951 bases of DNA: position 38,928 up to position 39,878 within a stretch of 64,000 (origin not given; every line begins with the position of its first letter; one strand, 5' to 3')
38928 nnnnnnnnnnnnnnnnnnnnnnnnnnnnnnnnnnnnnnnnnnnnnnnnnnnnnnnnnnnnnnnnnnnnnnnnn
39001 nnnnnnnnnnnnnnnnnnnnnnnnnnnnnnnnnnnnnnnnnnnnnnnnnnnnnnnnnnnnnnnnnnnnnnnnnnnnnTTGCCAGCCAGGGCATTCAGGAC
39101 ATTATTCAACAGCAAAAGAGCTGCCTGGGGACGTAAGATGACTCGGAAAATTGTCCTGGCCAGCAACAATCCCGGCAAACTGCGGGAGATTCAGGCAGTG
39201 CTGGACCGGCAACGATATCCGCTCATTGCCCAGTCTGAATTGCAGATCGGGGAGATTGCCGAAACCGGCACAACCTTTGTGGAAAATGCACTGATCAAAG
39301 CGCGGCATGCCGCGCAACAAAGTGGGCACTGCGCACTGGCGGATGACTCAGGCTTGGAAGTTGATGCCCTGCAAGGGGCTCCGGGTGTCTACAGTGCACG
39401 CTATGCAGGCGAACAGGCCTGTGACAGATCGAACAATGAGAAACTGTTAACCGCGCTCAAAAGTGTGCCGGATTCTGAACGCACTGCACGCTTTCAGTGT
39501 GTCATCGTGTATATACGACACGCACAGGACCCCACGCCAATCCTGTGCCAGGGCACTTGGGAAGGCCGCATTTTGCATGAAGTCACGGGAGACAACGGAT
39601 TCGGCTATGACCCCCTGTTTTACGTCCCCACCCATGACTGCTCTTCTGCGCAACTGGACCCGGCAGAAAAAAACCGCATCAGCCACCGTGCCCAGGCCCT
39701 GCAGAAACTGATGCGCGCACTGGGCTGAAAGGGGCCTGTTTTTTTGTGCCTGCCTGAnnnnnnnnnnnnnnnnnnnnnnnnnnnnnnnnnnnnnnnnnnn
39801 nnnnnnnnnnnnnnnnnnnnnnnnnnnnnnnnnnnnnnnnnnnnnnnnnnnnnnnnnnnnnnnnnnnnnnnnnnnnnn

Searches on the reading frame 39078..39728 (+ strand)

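Call 54: search_protein_families(library=pfam, proteins=[window:39078-39728:+], max_evalue=0.0001)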
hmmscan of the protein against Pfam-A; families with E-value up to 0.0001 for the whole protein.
window:39078-39728:+ (216 aa): 1 family
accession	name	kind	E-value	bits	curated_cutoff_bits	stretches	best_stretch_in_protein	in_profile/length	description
PF01725.21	Ham1p_like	-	2.4e-67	226.9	22.5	1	25-213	1-185/186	Ham1 family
